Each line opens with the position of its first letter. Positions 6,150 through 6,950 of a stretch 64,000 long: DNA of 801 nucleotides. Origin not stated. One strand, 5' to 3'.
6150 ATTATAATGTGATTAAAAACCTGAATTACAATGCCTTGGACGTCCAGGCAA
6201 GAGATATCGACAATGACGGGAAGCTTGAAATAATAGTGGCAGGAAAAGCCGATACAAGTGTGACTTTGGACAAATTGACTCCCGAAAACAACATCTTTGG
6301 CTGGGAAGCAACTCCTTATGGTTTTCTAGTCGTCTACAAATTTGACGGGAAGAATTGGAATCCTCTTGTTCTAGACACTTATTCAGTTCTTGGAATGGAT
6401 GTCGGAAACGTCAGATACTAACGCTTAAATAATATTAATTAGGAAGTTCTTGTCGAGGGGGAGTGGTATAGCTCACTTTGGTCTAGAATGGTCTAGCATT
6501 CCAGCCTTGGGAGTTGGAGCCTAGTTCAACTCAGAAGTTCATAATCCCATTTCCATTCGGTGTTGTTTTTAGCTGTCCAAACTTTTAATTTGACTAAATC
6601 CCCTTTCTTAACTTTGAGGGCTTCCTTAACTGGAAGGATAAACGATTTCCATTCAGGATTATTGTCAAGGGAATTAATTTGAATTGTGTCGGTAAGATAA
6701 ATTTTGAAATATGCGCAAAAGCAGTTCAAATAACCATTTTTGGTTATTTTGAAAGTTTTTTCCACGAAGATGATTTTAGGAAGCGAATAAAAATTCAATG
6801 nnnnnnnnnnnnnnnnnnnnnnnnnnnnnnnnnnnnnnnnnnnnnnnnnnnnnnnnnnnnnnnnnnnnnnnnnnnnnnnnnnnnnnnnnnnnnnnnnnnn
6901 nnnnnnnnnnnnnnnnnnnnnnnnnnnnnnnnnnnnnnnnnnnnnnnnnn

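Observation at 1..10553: Accessory island: five paralogous TM-anchored sulfatase-like genes interleaved with tRNA-Pro genes, a HerA/FtsK-like ATPase, an FG-GAP protein and a PRMT-like methyltransferase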

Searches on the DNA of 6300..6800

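Call 11: search_rna_families(source=window, start=6300, end=6800, threshold=evalue, max_evalue=10, show_alignments=3)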
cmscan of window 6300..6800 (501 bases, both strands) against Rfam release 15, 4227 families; matches with E-value up to 10: 6.
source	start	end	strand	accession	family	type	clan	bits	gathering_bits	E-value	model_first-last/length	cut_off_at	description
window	6687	6760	-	RF02304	TtnuCD29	Gene; snRNA; snoRNA; CD-box;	-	18.3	90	5.1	1-78/78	no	Tetrahymena snoRNA TtnuCD29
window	6722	6753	-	RF01359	CRISPR-DR46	Gene; CRISPR;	-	17.6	50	5.6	1-38/38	no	CRISPR RNA direct repeat element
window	6582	6611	-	RF01360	CRISPR-DR47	Gene; CRISPR;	-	15.4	39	4.5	1-37/37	no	CRISPR RNA direct repeat element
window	6389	6469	-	RF01934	bxd_6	Gene; lncRNA;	-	14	50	5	1-93/93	no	Bithoraxoid conserved region 6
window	6438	6508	+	RF01863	TB10Cs2H2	Gene; snRNA; snoRNA; HACA-box;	-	13.6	50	8.2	1-67/67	no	Trypanosomatid snoRNA TB10Cs2H2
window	6764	6798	-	RF02143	HYMAI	Gene; lncRNA;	-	12.5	80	3.6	208-241/241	no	Hydatidiform mole associated and imprinted conserved region 1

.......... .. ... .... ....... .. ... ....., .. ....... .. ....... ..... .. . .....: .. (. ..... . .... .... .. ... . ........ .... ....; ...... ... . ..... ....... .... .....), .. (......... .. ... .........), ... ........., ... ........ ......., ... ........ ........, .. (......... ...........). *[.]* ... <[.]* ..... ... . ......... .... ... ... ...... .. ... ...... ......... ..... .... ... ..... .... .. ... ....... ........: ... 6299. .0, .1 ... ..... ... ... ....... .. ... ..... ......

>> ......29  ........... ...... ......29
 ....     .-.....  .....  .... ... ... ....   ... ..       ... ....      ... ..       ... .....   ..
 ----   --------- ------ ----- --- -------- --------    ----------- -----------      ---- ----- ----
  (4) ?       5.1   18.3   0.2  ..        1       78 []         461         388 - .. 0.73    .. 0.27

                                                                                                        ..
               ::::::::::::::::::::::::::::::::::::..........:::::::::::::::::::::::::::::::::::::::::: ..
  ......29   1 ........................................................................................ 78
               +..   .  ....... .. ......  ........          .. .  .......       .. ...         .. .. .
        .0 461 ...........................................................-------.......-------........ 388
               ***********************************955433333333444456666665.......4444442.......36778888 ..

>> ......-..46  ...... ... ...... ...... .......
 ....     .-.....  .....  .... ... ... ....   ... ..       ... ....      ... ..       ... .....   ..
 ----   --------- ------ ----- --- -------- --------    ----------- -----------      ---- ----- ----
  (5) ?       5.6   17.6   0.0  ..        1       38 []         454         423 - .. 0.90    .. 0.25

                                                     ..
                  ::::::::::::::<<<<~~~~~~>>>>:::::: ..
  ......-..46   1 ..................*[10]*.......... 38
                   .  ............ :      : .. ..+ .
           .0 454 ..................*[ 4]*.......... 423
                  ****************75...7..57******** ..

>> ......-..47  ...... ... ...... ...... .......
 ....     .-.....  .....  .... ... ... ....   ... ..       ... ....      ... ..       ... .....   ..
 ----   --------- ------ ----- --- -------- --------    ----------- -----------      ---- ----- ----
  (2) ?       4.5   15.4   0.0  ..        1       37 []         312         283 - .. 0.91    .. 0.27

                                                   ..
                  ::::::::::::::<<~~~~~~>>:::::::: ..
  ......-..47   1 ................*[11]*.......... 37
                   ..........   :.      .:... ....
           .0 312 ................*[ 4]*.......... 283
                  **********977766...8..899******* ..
